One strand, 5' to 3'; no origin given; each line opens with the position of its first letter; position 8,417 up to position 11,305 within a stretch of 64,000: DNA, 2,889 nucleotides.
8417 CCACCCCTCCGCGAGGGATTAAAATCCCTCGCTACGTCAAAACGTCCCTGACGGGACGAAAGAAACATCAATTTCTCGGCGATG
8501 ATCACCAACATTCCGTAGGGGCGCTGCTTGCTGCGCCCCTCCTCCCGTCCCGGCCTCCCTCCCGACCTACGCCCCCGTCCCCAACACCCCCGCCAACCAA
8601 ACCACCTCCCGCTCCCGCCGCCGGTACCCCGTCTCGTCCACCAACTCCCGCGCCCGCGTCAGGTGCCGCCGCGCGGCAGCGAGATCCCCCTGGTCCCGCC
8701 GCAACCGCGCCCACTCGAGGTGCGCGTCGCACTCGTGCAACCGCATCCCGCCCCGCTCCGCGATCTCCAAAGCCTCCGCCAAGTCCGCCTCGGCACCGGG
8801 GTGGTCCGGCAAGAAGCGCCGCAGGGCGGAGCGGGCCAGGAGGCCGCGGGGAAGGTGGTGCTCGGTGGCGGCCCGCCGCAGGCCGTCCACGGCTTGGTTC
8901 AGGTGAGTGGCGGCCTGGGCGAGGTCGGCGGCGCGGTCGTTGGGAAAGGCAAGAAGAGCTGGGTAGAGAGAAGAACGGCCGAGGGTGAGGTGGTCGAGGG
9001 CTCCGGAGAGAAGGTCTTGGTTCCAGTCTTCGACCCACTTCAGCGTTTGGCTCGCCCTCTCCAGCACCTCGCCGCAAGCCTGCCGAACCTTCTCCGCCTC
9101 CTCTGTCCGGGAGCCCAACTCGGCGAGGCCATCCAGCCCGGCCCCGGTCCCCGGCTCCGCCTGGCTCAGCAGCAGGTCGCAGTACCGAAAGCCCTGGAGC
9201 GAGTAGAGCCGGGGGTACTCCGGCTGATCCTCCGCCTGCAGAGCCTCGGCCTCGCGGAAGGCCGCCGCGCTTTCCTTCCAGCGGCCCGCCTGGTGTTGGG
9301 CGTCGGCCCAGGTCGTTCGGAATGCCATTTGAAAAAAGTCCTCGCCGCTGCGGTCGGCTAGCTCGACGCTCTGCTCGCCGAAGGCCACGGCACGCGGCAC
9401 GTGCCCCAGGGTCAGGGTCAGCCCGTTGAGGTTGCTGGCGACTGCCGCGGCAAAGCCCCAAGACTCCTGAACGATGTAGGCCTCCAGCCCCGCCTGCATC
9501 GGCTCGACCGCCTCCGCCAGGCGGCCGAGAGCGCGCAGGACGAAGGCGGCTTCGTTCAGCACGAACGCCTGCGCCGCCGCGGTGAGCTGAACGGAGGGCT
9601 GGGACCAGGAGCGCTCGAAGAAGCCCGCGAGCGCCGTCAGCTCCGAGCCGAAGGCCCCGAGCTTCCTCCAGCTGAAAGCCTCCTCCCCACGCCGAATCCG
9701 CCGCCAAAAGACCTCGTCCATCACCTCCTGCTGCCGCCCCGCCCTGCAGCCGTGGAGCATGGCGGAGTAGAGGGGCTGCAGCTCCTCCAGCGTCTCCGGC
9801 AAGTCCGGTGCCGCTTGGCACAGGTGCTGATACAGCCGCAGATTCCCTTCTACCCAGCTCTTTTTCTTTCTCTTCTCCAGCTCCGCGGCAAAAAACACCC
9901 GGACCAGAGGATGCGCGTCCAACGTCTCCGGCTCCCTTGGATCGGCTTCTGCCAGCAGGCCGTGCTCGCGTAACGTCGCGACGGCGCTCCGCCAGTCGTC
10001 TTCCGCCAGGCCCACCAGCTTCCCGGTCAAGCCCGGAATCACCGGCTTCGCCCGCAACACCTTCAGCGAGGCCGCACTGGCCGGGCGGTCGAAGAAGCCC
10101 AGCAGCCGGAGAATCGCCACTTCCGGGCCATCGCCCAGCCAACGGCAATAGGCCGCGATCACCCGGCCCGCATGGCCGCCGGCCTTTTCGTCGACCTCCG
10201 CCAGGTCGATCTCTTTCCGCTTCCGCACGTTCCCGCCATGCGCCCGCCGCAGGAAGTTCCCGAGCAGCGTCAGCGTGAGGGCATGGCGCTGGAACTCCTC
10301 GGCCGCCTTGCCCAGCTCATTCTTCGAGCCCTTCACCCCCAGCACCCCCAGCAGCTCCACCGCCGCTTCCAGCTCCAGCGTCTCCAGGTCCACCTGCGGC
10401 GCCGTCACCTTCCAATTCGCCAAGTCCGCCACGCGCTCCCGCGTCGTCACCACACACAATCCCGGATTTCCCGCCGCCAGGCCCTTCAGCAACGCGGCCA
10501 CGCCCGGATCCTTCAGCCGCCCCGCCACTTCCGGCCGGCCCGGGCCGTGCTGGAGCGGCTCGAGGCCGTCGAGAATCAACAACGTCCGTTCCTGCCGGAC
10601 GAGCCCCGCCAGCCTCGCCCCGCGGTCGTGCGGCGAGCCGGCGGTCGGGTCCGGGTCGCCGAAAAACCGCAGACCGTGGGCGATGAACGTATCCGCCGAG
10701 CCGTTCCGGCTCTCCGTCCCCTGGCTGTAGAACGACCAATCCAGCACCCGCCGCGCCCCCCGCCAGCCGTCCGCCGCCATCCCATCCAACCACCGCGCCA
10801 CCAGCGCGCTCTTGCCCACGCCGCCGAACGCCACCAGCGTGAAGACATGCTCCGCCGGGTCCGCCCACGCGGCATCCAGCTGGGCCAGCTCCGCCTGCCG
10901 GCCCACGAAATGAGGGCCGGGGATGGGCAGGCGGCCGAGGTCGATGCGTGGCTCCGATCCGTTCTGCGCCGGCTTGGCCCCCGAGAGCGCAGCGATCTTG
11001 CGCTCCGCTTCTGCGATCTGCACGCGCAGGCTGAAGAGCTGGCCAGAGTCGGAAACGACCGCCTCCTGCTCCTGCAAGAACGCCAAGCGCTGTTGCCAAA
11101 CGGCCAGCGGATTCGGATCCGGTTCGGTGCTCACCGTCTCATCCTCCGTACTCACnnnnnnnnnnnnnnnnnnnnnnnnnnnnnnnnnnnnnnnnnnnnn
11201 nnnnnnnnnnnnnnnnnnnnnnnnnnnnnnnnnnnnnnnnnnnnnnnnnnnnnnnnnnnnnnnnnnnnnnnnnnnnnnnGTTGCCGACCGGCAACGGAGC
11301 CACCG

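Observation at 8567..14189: Tandem STAND-TPR paralogs, one carrying a C-terminal TIR domain, with a helical motif repeated at the gene junction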

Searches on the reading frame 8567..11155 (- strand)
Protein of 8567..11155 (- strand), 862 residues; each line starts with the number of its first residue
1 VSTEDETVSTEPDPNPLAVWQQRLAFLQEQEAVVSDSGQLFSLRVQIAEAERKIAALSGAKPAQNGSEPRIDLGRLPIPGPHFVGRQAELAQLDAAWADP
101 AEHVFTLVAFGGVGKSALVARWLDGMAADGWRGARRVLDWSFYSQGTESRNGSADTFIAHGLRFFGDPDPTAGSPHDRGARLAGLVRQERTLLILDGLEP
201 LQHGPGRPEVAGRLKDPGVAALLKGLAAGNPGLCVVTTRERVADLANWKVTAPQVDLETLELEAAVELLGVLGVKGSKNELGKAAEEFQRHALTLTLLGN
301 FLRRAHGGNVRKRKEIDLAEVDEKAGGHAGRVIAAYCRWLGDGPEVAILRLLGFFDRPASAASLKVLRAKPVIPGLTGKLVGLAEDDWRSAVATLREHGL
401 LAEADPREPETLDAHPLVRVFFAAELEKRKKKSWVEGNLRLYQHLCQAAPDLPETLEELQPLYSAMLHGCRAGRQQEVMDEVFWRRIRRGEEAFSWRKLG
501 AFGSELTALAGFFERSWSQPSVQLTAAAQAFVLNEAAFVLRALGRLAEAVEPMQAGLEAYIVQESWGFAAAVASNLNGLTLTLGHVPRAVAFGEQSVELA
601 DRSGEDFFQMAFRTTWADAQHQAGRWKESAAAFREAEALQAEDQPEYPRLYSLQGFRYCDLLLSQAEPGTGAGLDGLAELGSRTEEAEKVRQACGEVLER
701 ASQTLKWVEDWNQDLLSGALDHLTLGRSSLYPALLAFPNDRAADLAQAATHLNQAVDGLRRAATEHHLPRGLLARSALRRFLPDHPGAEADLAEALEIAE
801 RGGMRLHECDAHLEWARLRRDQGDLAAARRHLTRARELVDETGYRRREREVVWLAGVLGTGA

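Call 6: search_protein_families(library=pfam, proteins=[window:8567-11155:-], max_evalue=1)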
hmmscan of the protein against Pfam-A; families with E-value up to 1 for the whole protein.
window:8567-11155:- (862 aa): 5 families
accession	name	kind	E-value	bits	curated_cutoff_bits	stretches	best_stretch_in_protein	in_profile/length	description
PF13424.12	TPR_12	-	0.00047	20.7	30.1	3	532-600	5-75/77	Tetratricopeptide repeat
PF13191.12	AAA_16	-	0.00068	20.6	32.6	1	83-131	2-53/167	AAA ATPase domain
PF05729.18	NACHT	-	0.0012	19.2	26.7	1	112-240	10-130/167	NACHT domain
PF07719.23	TPR_2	-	0.1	13.2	27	1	810-838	2-30/34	Tetratricopeptide repeat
PF13401.12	AAA_22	-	0.16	12.8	27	0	105-202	8-97/130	AAA domain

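Call 7: search_protein_families(library=padloc, proteins=[window:8567-11155:-], max_evalue=1)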
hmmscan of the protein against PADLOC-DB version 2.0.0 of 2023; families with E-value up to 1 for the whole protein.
window:8567-11155:- (862 aa): 0 families

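Call 8: search_protein_families(library=ncbifam, proteins=[window:8567-11155:-], max_evalue=1)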
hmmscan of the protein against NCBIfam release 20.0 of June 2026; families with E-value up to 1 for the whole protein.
window:8567-11155:- (862 aa): 3 families
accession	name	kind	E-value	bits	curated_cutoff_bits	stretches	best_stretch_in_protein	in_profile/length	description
NF041717.1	HaaA_phane_TPR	equivalog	3.5e-05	22.1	1125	2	744-845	767-868/882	cyclophane-containing RiPP biosynthesis TPR protein HaaT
TIGR01280.1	xseB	equivalog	0.091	12.8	35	0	789-819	20-50/57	exodeoxyribonuclease VII small subunit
NF002139.0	PRK00977.1-3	equivalog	0.29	11.3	68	1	789-823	33-67/84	exodeoxyribonuclease VII small subunit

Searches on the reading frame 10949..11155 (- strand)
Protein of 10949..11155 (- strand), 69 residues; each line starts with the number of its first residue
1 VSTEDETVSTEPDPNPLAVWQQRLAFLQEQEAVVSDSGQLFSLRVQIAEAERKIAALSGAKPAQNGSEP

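Call 27: search_protein_families(library=pfam, proteins=[window:10949-11155:-], max_evalue=10)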
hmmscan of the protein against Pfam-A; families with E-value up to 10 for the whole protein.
seq(69 aa): 0 families
